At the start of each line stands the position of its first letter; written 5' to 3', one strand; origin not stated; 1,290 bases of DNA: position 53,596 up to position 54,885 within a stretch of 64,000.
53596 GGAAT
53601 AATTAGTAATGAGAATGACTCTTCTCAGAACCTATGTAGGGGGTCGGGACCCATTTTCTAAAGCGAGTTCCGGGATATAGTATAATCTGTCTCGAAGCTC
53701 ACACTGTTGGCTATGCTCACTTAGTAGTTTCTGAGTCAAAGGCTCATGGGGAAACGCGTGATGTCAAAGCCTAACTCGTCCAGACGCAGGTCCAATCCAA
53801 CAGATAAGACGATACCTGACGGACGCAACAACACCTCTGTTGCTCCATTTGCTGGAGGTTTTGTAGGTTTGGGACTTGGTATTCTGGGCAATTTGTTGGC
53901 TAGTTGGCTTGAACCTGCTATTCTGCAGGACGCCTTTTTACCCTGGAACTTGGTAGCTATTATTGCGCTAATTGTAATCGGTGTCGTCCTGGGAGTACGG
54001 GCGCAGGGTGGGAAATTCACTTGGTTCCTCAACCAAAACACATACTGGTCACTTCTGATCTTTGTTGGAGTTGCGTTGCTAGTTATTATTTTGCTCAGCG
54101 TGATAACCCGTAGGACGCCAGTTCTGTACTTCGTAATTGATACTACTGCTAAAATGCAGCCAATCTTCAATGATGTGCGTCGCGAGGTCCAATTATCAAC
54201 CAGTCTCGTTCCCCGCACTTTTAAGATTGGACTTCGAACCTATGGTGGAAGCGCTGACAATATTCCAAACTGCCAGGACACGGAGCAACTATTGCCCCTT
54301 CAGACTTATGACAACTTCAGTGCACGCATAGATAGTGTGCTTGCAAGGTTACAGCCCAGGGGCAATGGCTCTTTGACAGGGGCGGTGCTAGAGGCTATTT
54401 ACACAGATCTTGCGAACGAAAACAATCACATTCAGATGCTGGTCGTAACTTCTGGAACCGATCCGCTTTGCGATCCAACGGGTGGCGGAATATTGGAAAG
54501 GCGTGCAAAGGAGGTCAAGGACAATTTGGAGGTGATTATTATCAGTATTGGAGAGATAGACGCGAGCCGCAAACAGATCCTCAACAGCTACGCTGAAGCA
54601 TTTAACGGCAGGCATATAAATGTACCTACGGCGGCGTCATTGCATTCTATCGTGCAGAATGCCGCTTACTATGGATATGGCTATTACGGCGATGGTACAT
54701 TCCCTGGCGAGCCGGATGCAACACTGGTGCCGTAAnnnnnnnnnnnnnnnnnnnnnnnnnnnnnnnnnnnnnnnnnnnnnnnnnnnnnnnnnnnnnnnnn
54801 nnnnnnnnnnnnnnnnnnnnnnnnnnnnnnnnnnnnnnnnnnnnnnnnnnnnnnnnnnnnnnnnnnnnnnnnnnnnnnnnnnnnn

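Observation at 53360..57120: AT-richer islet: vWA-like membrane protein + 12-TM protein + tyrosine recombinase, with structured DNA at both integrase ends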

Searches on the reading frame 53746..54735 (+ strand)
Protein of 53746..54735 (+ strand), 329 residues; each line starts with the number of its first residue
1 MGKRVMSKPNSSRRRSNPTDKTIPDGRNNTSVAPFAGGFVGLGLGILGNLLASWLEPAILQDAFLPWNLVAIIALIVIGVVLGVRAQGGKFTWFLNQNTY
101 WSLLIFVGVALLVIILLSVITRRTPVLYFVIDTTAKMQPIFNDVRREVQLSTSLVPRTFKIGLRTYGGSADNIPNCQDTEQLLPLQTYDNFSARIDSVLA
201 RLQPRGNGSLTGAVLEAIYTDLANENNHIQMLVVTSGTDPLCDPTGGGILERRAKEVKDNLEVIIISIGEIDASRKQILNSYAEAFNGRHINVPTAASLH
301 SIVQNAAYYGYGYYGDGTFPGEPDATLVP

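Call 3: search_protein_families(library=pfam, proteins=[window:53746-54735:+], max_evalue=0.01)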
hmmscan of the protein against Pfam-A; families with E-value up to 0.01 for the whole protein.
window:53746-54735:+ (329 aa): 0 families

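Call 6: search_protein_families(library=ncbifam, proteins=[window:53746-54735:+], max_evalue=1)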
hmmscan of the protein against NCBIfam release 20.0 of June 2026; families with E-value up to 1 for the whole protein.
window:53746-54735:+ (329 aa): 0 families

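Call 7: search_protein_families(library=pfam, proteins=[window:53746-54735:+], max_evalue=10)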
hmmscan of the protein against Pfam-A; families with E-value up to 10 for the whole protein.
window:53746-54735:+ (329 aa): 6 families
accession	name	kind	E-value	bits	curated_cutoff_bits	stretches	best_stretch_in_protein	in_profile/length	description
PF11309.13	DUF3112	-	0.027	14.4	23.3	1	67-138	10-82/217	Protein of unknown function (DUF3112)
PF25106.1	VWA_4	-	0.21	11.6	27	1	127-149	2-24/169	von Willebrand factor A domain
PF11862.13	DUF3382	-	0.23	12.2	28.9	1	70-124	9-62/97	Domain of unknown function (DUF3382)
PF13346.12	ABC2_membrane_5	-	0.56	10.2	25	1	69-120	147-198/205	ABC-2 family transporter protein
PF09586.16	YfhO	-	0.84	8.3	28.5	1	66-130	365-429/835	Bacterial membrane protein YfhO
PF17280.7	DUF5345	-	9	7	27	1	103-133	41-71/77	Family of unknown function (DUF5345)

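Call 10: find_homologous_proteins(query=window:53746-54735:+, max_evalue=0.001)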
Query window:53746-54735:+ (329 aa): 5 proteins with E <= 0.001 among 5738 candidates.
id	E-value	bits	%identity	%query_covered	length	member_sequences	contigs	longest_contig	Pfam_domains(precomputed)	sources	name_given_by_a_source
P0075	1.1e-212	723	100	98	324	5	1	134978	-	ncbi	ncbi:MAG TPA: vWA domain-containing protein [Chloroflexia bacterium]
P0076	3.4e-154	531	74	100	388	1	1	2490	-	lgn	-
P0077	4.4e-116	406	59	98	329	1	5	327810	-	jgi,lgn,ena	jgi:F0F1-type ATP synthase assembly protein I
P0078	3.1e-70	255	62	55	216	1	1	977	-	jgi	jgi:hypothetical protein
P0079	9.8e-70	253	59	62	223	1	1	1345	-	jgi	jgi:uncharacterized protein (DUF58 family)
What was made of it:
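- Closest known: BatA/BatB-type TM-vWA proteins. Same: JGI labelled one homologue 'DUF58 family' (call 10).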

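Call 12: find_encoding_contigs(protein=P0077, flank=8000, max_places=5)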
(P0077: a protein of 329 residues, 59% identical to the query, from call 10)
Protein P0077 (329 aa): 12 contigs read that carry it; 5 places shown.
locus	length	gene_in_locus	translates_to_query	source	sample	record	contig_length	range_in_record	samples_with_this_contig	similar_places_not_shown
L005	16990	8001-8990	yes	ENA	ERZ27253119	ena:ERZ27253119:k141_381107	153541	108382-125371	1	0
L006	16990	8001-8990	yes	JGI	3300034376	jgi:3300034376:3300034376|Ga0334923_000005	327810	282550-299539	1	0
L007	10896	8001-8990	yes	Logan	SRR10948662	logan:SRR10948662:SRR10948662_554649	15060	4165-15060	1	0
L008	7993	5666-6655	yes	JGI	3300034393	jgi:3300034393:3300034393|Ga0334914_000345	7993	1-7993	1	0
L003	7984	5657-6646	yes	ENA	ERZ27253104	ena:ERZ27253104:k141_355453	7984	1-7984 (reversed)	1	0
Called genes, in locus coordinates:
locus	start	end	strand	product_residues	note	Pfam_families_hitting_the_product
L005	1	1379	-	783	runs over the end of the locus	PF07494:Reg_prop (faint)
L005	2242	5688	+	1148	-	PF16158:N_BRCA1_IG, PF13385:Laminin_G_3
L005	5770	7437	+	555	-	PF04151:PPC (weak), PF00395:SLH (weak)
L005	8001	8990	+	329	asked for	-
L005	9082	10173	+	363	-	-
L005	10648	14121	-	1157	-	PF25199:nSTAND_NTPase5, PF13432:TPR_16, PF13414:TPR_11, PF13371:TPR_9, PF13414:TPR_11, PF13432:TPR_16, PF13424:TPR_12, PF00515:TPR_1, +55 more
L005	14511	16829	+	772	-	PF00754:F5_F8_type_C, PF22633:F5_F8_type_C_2, PF00395:SLH (weak)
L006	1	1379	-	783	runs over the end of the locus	PF07494:Reg_prop (faint)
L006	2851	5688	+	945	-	PF16158:N_BRCA1_IG, PF13385:Laminin_G_3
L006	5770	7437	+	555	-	PF04151:PPC (weak), PF00395:SLH (weak)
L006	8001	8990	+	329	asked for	-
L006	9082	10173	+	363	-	-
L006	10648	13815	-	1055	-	PF25199:nSTAND_NTPase5, PF13432:TPR_16, PF13414:TPR_11, PF13432:TPR_16, PF13371:TPR_9, PF13414:TPR_11, PF13424:TPR_12, PF00515:TPR_1, +66 more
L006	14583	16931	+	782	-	PF00754:F5_F8_type_C, PF22633:F5_F8_type_C_2, PF00395:SLH (weak)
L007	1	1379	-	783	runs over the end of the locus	PF07494:Reg_prop (faint)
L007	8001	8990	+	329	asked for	-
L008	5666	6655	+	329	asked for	-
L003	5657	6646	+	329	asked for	-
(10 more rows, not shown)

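Call 16: search_protein_families(library=pfam, proteins=[L005:8001-8990:+], max_evalue=0.1)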
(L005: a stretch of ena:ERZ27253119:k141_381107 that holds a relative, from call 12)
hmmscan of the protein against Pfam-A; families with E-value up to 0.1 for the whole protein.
L005:8001-8990:+ (329 aa): 4 families
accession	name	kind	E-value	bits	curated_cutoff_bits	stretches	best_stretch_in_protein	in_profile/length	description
PF02322.20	Cyt_bd_oxida_II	-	0.0069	16.2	35.6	1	28-126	121-212/302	Cytochrome bd terminal oxidase subunit II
PF02653.21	BPD_transp_2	-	0.01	15.4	26.8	1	25-125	55-153/269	Branched-chain amino acid transport system / permease component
PF04893.22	Yip1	-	0.027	14.8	28.6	1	27-120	23-120/173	Yip1 domain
PF02411.20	MerT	-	0.055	14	32.9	0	30-117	25-108/116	MerT mercuric transport protein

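Call 20: search_protein_families(library=padloc, proteins=[window:53746-54735:+], max_evalue=0.1)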
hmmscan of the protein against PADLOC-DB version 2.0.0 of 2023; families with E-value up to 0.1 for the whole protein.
window:53746-54735:+ (329 aa): 0 families
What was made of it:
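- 53746..54735 (+): Gene A, 329 aa. NCBI starts it at 53761 (324 aa, accession HEX8599821.1). Layout: basic cytoplasmic N-terminus, three TM helices (residues 33-60, 66-86, 97-120), extracytoplasmic vWA domain, Tyr-rich tail. No Pfam, NCBIfam or PADLOC hit (calls 3, 6, 7, 20).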

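Call 31: find_homologous_proteins(query=A2, max_evalue=0.001)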
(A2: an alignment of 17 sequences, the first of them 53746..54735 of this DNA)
Query A2 (17 sequences) (329 aa, profile of the alignment): 7 proteins with E <= 0.001 among 8000 candidates.
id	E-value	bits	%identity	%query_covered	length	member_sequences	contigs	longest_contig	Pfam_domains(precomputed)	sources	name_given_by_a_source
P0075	1.1e-104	368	100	98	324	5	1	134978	-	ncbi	ncbi:MAG TPA: vWA domain-containing protein [Chloroflexia bacterium]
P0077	1.2e-101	358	59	98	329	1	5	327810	-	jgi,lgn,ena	jgi:F0F1-type ATP synthase assembly protein I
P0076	8.8e-97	342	74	100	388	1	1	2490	-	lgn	-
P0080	1.8e-94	334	52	86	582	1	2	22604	-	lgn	-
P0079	6.9e-77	276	59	62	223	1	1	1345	-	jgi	jgi:uncharacterized protein (DUF58 family)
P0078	1.3e-75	272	62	55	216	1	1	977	-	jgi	jgi:hypothetical protein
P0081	1.0e-73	266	25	66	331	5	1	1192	-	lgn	-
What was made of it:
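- Tried and rejected: The second word-indexed homologue search with an A profile added only two proteins (call 31).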

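Call 44: search_solved_structures(query=A2, max_evalue=10)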
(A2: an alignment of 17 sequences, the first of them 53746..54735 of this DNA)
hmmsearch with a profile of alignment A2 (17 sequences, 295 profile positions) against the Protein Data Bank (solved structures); distinct sequences matched with E-value up to 10: 16.
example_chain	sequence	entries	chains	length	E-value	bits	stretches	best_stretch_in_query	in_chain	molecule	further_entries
6gni_A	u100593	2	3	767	0.011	17.9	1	83-140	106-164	Protein transport protein SEC23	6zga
1m2o_A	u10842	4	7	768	0.011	17.9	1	83-140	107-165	protein transport protein SEC23 | SEC23P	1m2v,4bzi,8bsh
2qtv_A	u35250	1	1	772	0.011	17.9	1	83-140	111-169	Protein transport protein SEC23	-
4hqk_A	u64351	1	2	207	0.068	15.3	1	162-210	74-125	Thrombospondin-related anonymous protein, TRAP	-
5a8j_A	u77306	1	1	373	0.1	14.7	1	170-279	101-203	VWA2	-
4hqf_A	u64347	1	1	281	0.12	14.5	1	163-210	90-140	Thrombospondin-related anonymous protein, TRAP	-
9b0x_G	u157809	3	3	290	0.15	14.1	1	149-241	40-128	ATP synthase subunit gamma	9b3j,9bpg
6arh_A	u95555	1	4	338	0.19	13.8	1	215-257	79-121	N-acetylneuraminate lyase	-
4f1j_A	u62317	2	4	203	0.63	12.1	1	162-210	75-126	Thrombospondin related anonymous protein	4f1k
7ab4_B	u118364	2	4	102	2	10.4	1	239-265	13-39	Couple_hipA domain-containing protein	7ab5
7ab3_B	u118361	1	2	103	2.1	10.4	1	239-265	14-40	Couple_hipA domain-containing protein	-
1pw4_A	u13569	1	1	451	3.5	9.7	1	18-85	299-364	Glycerol-3-phosphate transporter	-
9llg_M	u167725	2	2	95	4.4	9.3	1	43-90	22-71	De novo designed negative allosteric GPCR exoframe modulator targeting TM5/6/7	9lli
6wti_D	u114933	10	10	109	6.7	8.7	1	9-87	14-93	Cytochrome o ubiquinol oxidase, subunit IV | Cytochrome bo(3) ubiquinol oxidase subunit 4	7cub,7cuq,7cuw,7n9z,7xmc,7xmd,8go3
8hf2_A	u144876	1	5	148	6.8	8.7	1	8-63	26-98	PRA1 family protein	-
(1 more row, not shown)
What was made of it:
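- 54121..54672 (+): vWA domain of A (residues about 126-309). The MIDAS motif is partly degenerate and there are two invariant cysteines. Weak profile hits to Sec23, TRAP and VWA2 (call 44).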

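Call 45: search_protein_families(library=pfam, proteins=[P0080, P0076], max_evalue=0.1)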
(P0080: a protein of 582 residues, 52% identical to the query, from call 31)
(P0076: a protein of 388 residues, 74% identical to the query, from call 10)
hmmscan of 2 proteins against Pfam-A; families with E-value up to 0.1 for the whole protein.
P0080 (582 aa): 6 families
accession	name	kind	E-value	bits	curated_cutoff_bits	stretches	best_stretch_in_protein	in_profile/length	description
PF01943.22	Polysacc_synt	-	0.00031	20.7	28.2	1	260-386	67-180/274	Polysaccharide biosynthesis protein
PF00335.26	Tetraspanin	-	0.01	16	32.1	1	261-335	31-103/225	Tetraspanin family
PF20394.4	DUF6688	-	0.059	13.5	26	1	271-360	74-159/248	DUF6688 N-terminal domain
PF06532.16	NrsF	-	0.06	13.6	26.8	0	272-376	9-112/204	Negative regulator of sigma F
PF01925.25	TauE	-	0.063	13.4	32.6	0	289-354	172-231/237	Sulfite exporter TauE/SafE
PF04829.18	PT-VENN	-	0.064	13.9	20.3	0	268-291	5-28/52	Pre-toxin domain with VENN motif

P0076 (388 aa): 2 families
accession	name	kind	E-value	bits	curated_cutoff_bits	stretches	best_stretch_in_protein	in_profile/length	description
PF01757.29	Acyl_transf_3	-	0.017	14.7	31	1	87-186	173-270/326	Acyltransferase domain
PF17280.7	DUF5345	-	0.081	13.5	27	0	162-194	41-73/77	Family of unknown function (DUF5345)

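Call 51: search_protein_representatives(alignment_id=A3)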
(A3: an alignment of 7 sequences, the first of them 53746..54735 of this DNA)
Query: 7 sequences, 323 profile positions. Proteins with E-value up to 0.001 (for the whole library): 1301; up to 1e-10: 132; up to 1e-30: 55. The best 150 are listed.
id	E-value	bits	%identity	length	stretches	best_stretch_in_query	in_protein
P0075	4.3e-158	541.8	-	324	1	1-323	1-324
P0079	8.5e-115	399.5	-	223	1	105-323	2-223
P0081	5.7e-107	373.8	-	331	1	20-310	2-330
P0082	1.9e-86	306.4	-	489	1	18-307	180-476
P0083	2.2e-84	299.6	-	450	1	20-312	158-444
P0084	5.3e-83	295.0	-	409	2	86-307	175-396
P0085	6.4e-82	291.5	-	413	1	23-308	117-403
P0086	4.2e-78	278.9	-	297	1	24-308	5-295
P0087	4.6e-76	272.2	-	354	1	82-314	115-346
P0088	1.2e-74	267.6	-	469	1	21-307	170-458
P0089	1.7e-74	267.1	-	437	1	18-307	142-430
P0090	2.0e-66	240.6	-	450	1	10-310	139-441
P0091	1.5e-64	234.4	-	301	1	25-318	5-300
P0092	2.8e-61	223.6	-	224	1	93-310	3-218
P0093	4.1e-61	223.1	-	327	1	22-303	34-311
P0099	2.2e-51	191.1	-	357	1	82-311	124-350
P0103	4.4e-44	167.1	-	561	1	76-309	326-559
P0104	5.0e-44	167.0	-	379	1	89-307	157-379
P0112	8.4e-39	149.8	-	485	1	18-309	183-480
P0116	4.0e-37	144.2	-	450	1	93-310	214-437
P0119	7.3e-35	136.8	-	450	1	27-301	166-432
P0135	1.8e-30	122.4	-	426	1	36-301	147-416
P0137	1.0e-29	120.0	-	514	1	87-300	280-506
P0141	5.1e-28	114.3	-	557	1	29-280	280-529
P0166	2.8e-20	88.9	-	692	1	49-305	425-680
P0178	5.3e-17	78.1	-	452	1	36-297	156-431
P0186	3.3e-14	69.0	-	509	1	44-302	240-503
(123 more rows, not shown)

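Call 52: predict_structure(alignment_id=A3)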
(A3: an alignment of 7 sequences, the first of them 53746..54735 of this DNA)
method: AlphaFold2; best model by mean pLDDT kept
length: 329 residues; sequences in the alignment: 7
mean_pLDDT: 68.0   pTM: 0.59
mean pLDDT of the five models: 68.0, 67.2, 65.5, 64.6, 62.4
residues with pLDDT >= 90: 18; 70-90: 155; 50-70: 82; < 50: 74
segments of 3 or more residues with pLDDT < 50: 1-35, 56-64, 88-95, 311-329
pLDDT, mean of each block of 10 residues (from residue 1): 38 35 36 49 56 51 50 64 54 50 69 66 79 88 87 78 83 71 84 83 83 87 84 88 70 67 88 86 82 85 71 42 36
secondary structure, 60 per line:
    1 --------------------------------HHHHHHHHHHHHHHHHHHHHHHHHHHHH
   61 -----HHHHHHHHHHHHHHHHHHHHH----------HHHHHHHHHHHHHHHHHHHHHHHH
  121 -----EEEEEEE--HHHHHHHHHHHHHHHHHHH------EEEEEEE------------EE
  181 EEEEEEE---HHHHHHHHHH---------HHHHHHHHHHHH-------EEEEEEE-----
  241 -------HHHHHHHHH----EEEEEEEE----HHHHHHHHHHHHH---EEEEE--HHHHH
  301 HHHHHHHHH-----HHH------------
elements in order: H33-60 H66-86 H97-120 E126-132 H135-153 E160-166 E179-187 H191-200 H210-221 E229-235 H248-256 E261-268 H273-285 E289-293 H296-309
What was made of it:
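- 53746..54735 (+): AF2 model with pLDDT 70-88 over the vWA part (call 52).
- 54121..54672 (+): Secondary-structure order b-a-b in the AF2 model (call 52).
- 54661..54732 (+): Tyr-rich C-terminal tail of A (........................). It is predicted to be disordered and extracytoplasmic, and is proposed as the recognition or acceptor element for B. pLDDT 36-42 (call 52).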

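Call 55: search_protein_families(library=pfam, alignment_id=A4, max_evalue=0.001)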
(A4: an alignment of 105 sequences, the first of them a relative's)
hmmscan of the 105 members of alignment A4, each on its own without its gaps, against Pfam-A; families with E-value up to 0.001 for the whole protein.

A. member 1, P0075 (324 aa): 0 families

B. families by the number of members that match (of 105 scanned): 76 families (the first 25 are shown)
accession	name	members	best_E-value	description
PF00092.34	VWA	24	1.1e-27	von Willebrand factor type A domain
PF13519.12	VWA_2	13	2.7e-20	von Willebrand factor type A domain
PF13768.12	VWA_3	9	1.1e-12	von Willebrand factor type A domain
PF13676.11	TIR_2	8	1.1e-30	TIR domain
PF00069.31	Pkinase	6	5.9e-54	Protein kinase domain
PF07714.23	PK_Tyr_Ser-Thr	6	7.1e-38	Protein tyrosine and serine/threonine kinase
PF03109.22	ABC1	6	2.3e-09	ABC1 atypical kinase-like domain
PF01636.29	APH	6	2.3e-05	Phosphotransferase enzyme family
PF19955.5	EAD1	5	1.8e-21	Effector-associated domain 1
PF01582.25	TIR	5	5.6e-12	TIR domain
PF19960.5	EAD7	3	1.5e-20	Effector-associated domain 7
PF17667.7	Pkinase_fungal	3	1.8e-05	Fungal protein kinase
PF14531.12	Kinase-like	3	4e-05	Kinase-like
PF25174.1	Beta-prop_THOC3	2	3.5e-35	THOC3 beta-propeller domain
PF20689.3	bDLD1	2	6.8e-29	Bacterial Death-like domain 1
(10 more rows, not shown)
